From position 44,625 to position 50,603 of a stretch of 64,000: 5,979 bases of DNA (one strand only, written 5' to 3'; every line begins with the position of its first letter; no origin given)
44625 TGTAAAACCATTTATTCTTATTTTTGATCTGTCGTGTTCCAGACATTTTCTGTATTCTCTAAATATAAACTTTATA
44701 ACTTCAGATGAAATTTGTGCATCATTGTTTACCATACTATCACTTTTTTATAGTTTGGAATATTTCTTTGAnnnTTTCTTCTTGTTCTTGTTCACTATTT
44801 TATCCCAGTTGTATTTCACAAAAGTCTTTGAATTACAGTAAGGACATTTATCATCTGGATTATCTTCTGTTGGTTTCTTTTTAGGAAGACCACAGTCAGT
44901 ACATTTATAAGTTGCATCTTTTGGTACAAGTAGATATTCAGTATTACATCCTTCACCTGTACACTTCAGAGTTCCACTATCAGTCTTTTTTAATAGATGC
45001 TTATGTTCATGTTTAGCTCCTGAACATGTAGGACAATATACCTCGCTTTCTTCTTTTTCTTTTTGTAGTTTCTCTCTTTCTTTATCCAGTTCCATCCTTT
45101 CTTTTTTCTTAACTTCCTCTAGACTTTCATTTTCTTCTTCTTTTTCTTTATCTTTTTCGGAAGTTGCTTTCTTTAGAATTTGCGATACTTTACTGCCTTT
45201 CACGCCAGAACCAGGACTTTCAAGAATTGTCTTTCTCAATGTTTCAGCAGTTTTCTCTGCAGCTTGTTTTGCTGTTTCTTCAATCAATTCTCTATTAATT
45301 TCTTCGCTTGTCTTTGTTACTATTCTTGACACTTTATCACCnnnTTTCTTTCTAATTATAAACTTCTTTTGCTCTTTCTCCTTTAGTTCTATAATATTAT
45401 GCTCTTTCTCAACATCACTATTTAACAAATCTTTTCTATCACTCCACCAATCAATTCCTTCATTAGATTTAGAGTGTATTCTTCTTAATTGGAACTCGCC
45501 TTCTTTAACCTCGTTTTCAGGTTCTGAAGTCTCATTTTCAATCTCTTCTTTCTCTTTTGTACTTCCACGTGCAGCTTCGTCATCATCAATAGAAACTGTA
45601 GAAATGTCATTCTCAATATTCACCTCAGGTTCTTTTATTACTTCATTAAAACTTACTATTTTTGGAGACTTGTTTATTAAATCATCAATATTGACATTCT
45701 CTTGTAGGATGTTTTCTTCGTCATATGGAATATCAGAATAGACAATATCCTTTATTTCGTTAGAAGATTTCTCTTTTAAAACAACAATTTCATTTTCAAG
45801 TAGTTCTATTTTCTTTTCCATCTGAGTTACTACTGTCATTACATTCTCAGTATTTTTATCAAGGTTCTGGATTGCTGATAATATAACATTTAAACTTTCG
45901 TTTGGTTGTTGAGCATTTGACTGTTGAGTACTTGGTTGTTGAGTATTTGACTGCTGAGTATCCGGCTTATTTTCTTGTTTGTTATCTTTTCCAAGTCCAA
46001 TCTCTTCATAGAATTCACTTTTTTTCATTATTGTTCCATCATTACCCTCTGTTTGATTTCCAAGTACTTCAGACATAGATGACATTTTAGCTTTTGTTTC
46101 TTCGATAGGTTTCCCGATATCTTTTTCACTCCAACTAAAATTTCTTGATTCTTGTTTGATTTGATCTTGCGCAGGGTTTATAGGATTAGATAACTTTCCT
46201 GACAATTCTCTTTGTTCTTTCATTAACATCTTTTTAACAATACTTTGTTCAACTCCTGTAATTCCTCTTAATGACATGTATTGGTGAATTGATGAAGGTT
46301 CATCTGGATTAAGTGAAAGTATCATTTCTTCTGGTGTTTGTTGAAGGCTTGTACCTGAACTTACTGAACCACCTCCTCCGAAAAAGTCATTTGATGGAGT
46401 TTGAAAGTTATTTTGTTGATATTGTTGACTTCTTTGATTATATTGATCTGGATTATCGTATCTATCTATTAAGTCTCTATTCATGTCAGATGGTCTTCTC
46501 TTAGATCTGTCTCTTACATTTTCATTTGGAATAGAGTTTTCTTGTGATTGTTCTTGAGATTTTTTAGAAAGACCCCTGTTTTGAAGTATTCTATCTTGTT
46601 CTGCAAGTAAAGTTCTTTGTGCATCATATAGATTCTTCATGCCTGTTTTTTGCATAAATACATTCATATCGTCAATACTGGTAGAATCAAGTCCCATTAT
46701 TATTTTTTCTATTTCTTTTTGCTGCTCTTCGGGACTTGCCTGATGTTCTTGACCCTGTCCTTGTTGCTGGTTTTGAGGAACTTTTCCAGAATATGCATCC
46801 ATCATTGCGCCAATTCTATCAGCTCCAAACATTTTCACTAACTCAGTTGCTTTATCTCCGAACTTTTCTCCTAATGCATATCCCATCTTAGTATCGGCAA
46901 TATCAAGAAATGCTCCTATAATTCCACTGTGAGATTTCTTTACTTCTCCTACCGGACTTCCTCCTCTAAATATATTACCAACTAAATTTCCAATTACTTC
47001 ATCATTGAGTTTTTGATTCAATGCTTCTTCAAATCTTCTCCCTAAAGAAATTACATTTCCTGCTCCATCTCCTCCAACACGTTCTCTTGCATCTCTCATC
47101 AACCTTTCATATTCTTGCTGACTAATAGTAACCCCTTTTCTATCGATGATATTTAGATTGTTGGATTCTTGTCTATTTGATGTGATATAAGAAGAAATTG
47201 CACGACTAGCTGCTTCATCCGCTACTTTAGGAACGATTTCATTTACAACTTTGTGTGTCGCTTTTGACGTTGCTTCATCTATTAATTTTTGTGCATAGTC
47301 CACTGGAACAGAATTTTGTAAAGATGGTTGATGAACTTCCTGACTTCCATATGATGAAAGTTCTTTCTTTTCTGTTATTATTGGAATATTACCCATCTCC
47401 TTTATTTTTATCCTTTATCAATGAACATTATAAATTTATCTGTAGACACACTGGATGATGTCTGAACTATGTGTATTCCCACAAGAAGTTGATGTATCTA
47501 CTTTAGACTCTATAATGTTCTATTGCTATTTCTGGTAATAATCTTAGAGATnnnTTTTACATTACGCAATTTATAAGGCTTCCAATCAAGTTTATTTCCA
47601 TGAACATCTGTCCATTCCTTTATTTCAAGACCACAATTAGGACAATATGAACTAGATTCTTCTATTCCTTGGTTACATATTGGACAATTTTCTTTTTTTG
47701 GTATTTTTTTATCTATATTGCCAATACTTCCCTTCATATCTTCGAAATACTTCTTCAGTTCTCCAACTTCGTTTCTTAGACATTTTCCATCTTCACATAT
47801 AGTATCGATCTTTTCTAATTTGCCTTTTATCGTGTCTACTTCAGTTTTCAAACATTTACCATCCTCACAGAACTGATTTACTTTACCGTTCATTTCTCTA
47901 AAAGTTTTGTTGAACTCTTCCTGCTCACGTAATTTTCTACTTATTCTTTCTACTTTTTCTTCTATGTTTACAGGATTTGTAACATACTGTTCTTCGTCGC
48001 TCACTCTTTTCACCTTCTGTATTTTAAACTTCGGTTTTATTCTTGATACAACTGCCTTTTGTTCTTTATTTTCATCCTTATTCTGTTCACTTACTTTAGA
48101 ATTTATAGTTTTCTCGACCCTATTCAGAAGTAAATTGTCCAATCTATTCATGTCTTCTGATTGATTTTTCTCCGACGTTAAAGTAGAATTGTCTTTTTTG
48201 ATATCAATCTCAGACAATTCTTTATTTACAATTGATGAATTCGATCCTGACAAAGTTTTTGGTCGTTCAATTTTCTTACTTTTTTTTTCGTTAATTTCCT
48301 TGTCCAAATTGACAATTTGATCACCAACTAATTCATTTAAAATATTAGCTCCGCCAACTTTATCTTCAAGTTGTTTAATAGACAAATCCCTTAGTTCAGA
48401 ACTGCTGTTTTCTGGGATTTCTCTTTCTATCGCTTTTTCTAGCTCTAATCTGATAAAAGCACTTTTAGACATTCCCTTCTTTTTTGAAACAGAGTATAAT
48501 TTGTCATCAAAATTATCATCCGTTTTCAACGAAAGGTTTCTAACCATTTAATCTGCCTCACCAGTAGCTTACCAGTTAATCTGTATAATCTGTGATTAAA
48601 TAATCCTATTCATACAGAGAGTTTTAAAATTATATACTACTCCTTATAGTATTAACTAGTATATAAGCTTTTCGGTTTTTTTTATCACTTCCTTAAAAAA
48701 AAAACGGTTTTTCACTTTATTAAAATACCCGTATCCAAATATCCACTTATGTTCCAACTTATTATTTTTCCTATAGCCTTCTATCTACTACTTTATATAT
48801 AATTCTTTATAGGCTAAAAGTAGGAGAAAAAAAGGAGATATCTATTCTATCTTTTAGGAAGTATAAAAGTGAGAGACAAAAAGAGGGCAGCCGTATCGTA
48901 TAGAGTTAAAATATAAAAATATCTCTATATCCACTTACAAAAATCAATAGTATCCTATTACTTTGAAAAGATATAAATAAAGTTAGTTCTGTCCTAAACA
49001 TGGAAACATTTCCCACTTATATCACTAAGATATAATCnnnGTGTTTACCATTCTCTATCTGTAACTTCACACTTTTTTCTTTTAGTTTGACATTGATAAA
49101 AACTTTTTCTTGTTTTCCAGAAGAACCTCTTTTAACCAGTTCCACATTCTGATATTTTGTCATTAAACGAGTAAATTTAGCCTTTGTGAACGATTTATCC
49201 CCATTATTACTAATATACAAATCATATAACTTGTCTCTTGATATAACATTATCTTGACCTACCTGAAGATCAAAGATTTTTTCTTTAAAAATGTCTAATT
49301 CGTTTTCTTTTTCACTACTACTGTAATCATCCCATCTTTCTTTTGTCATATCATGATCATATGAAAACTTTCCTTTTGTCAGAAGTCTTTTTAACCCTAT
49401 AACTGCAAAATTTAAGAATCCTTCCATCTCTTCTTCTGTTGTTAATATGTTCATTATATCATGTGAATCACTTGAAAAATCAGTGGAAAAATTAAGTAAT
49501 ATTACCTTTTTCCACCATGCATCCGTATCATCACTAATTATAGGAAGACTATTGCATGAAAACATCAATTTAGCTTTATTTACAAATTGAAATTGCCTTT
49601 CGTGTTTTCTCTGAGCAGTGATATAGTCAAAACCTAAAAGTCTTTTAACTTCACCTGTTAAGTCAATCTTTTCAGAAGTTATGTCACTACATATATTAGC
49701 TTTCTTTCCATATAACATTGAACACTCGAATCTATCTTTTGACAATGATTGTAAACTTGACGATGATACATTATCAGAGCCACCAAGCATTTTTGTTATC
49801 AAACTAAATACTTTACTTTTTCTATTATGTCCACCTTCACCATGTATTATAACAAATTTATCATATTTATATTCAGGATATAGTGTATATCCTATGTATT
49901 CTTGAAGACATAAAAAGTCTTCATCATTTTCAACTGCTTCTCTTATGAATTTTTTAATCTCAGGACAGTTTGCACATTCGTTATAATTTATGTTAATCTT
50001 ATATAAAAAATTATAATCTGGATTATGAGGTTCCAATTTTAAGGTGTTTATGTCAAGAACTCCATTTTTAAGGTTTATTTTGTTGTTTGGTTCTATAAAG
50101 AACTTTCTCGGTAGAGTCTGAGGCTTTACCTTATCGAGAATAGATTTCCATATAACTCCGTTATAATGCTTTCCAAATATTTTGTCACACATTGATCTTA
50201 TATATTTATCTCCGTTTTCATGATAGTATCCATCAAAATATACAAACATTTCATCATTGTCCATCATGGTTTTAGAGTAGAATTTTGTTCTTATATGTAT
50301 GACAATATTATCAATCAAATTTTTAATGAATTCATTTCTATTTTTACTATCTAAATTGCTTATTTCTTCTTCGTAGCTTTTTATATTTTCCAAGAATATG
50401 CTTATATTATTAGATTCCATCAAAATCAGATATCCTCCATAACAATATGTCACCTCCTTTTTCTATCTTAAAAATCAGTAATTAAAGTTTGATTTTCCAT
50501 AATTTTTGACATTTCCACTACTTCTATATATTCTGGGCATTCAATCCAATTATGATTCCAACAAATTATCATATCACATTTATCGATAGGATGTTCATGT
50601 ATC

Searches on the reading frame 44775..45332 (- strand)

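Call 21: search_protein_families(library=pfam, proteins=[window:44775-45332:-], max_evalue=0.01)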
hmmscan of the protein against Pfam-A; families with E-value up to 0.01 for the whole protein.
window:44775-45332:- (186 aa): 2 families
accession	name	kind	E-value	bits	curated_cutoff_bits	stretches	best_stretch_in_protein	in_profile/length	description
PF09723.15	Zn_ribbon_8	-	5.4e-05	23.6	34.4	1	142-173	6-39/41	Zinc ribbon domain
PF14369.11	Zn_ribbon_19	-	0.0071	16.9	30.8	0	155-172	15-32/35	zinc-ribbon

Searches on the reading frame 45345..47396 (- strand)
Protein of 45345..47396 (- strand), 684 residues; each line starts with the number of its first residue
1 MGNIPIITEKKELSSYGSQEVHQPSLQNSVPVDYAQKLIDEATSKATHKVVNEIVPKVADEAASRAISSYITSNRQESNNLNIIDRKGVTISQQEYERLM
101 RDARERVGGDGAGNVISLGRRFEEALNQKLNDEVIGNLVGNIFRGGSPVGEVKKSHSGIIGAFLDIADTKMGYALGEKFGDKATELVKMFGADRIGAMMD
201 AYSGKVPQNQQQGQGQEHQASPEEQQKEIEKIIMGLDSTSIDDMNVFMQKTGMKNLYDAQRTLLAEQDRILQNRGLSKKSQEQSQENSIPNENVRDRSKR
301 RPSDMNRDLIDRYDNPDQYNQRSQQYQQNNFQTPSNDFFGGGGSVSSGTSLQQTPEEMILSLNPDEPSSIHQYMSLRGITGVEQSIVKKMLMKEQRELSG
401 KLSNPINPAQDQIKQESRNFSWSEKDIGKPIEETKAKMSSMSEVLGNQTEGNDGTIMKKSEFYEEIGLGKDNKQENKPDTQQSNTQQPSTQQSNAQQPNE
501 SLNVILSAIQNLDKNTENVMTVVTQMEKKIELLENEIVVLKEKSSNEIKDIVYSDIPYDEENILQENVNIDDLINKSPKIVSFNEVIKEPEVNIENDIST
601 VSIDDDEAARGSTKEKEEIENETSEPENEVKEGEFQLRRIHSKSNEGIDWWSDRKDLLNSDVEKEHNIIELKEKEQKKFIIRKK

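Call 9: search_protein_families(library=pfam, proteins=[window:45345-47396:-], max_evalue=0.01)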
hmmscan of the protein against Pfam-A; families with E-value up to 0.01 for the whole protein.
window:45345-47396:- (684 aa): 1 family
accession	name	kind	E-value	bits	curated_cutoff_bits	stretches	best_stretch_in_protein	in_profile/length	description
PF11932.13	DUF3450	-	0.0068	16.2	32.6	1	475-576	36-137/241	Protein of unknown function (DUF3450)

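Call 10: search_protein_families(library=phrogs, proteins=[window:45345-47396:-], max_evalue=0.01)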
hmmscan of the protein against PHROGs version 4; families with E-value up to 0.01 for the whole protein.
window:45345-47396:- (684 aa): 0 families

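Call 61: search_protein_families(library=ncbifam, proteins=[window:45345-47396:-], max_evalue=0.01)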
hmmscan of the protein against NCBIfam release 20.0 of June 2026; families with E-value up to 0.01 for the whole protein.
window:45345-47396:- (684 aa): 0 families

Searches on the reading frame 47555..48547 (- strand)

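Call 9: search_protein_families(library=pfam, proteins=[window:47555-48547:-], max_evalue=0.01)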
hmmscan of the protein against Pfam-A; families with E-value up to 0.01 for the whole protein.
window:47555-48547:- (331 aa): 1 family
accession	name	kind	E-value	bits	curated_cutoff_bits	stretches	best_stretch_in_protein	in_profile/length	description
PF08839.17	CDT1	-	0.005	17.5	22.6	1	107-183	90-165/170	DNA replication factor CDT1 like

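Call 10: search_protein_families(library=phrogs, proteins=[window:47555-48547:-], max_evalue=0.01)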
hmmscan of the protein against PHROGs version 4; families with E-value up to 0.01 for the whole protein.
window:47555-48547:- (331 aa): 2 families
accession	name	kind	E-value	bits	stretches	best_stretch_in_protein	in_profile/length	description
phrog_6586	-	unknown function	0.00035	21.4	1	287-317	5-35/129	-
phrog_7325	-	transcription regulation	0.0052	17.9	1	5-57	59-110/151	CopG-like transcriptional repressor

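Call 61: search_protein_families(library=ncbifam, proteins=[window:47555-48547:-], max_evalue=0.01)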
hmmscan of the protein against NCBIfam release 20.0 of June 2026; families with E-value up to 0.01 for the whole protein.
window:47555-48547:- (331 aa): 1 family
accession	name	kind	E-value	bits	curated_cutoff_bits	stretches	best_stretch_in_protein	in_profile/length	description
NF009148.0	PRK12496.1-5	equivalog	0.0023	17.8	243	1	235-315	77-155/163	hypothetical protein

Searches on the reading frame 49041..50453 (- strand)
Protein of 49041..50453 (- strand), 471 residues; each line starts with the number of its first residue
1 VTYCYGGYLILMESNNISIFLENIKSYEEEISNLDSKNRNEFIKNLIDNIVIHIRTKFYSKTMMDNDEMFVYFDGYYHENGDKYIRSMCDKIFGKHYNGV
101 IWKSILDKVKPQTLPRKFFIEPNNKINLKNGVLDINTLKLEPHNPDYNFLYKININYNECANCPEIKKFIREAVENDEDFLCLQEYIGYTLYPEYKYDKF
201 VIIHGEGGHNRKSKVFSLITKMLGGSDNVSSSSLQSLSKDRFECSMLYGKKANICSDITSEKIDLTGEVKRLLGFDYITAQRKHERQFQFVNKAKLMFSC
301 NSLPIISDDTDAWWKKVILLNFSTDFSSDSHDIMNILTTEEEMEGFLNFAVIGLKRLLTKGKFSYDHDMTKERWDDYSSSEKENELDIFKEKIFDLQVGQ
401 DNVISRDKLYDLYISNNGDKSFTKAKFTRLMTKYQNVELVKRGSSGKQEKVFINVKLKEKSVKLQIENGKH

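Call 9: search_protein_families(library=pfam, proteins=[window:49041-50453:-], max_evalue=0.01)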
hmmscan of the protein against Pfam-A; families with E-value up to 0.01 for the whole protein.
window:49041-50453:- (471 aa): 3 families
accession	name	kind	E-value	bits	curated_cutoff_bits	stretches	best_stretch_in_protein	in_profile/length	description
PF19263.5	DUF5906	-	6.8e-18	65.8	27.6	1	203-311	1-111/114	Family of unknown function (DUF5906)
PF08706.16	D5_N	-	3.8e-11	43.9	22.4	1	89-174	58-144/145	D5 N terminal like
PF22025.1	ThiI_fer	-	0.0027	18.6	25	1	36-94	13-67/72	ThiI ferredoxin-like domain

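Call 10: search_protein_families(library=phrogs, proteins=[window:49041-50453:-], max_evalue=0.01)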
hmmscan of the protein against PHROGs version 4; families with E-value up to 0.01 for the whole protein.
window:49041-50453:- (471 aa): 9 families
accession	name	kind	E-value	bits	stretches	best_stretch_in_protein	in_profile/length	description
phrog_864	-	DNA, RNA and nucleotide metabolism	2.5e-74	252.4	1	35-462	207-630/1064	DNA primase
phrog_6088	-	DNA, RNA and nucleotide metabolism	2.5e-46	159.5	1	126-460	433-766/772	DNA primase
phrog_1829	-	DNA, RNA and nucleotide metabolism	1.1e-44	153.7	1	33-462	324-760/772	DNA primase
phrog_1156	-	DNA, RNA and nucleotide metabolism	6.5e-40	138.4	1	125-461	483-829/855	DNA primase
phrog_2478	-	DNA, RNA and nucleotide metabolism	3.3e-30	105.9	1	124-461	507-844/854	DNA polymerase/primase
phrog_16213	-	DNA, RNA and nucleotide metabolism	1.7e-26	93.7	1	66-375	254-570/732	DNA primase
phrog_7601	-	unknown function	6.8e-21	75.9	1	185-463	7-277/289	-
phrog_16950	-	DNA, RNA and nucleotide metabolism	1e-15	57.7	1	126-328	482-691/843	DNA primase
phrog_1883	-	DNA, RNA and nucleotide metabolism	1.6e-12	47.6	1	174-335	466-629/756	DNA helicase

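Call 72: search_dna_similar(query=window:49041-50453:-, collection=phages, mode=protein, max_evalue=1e-10, max_rows=15)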
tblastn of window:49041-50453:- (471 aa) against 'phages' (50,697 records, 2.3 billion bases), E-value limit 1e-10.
Records with a match: 417; places in all: 418; records where one place covers at least 80% of the query: 139.
Best place of each record, by identity: <60% 417.
By first word of the organism name: Enterococcus 124; Streptococcus 84; Vibrio 38; Mycobacterium 33; Streptomyces 21; Listeria 12; Klebsiella 9; Lactobacillus 9; Bacillus 8; Salmonella 8; and 26 more.
By host as written in the record: Enterococcus faecalis 41; - 37; Mycobacterium smegmatis mc2 155 30; Enterococcus faecium 15; Vibrio lentus 14; Klebsiella pneumoniae 7; Streptomyces griseus subsp. griseus ATCC 10137 6; Streptomyces griseus ATCC 10137 6; and 185 more.
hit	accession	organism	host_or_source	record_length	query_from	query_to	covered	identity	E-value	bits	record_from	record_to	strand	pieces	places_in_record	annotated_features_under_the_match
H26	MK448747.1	Streptococcus phage Javan385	Streptococcus parauberis KCTC_11537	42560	68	460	83%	29.1%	2e-26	119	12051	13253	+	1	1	DNA primase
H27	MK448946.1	Streptococcus phage Javan456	Streptococcus pyogenes ERR111888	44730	75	458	82%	29.7%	2e-26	119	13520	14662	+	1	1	DNA primase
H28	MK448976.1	Streptococcus phage Javan528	Streptococcus pyogenes NZ131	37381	75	458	82%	29.7%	9e-26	117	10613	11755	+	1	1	DNA primase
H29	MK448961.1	Streptococcus phage Javan494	Streptococcus pyogenes Manfredo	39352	75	458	82%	29.7%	9e-26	117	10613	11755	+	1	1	DNA primase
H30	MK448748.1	Streptococcus phage Javan389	Streptococcus parauberis KCTC_11980BP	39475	68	460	83%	29.0%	1e-26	119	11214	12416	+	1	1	DNA primase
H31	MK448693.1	Streptococcus phage Javan177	Streptococcus equi 4047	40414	75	458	82%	29.5%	6e-26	117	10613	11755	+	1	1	DNA primase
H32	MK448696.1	Streptococcus phage Javan183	Streptococcus equi DSM_20561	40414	75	458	82%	29.5%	6e-26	117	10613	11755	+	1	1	DNA primase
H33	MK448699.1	Streptococcus phage Javan189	Streptococcus equi EQUI0155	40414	75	458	82%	29.5%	6e-26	117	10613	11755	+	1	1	DNA primase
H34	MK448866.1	Streptococcus phage Javan184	Streptococcus equi EQUI0005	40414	75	458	82%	29.5%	6e-26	117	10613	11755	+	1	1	DNA primase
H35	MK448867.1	Streptococcus phage Javan186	Streptococcus equi EQUI0022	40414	75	458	82%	29.5%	6e-26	117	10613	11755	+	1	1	DNA primase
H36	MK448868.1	Streptococcus phage Javan188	Streptococcus equi EQUI0039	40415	75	458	82%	29.5%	6e-26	117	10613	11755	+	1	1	DNA primase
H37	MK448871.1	Streptococcus phage Javan196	Streptococcus equi F43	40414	75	458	82%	29.5%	6e-26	117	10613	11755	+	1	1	DNA primase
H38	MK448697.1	Streptococcus phage Javan185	Streptococcus equi EQUI0007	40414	75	458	82%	29.5%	2e-25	116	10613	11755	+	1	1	DNA primase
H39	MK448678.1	Streptococcus phage Javan135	Streptococcus dysgalactiae ERR085023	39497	75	458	82%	29.4%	1e-25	117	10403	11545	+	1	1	DNA primase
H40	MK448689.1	Streptococcus phage Javan163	Streptococcus dysgalactiae UT_4242_AB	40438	75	458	82%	29.4%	2e-25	116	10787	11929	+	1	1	DNA primase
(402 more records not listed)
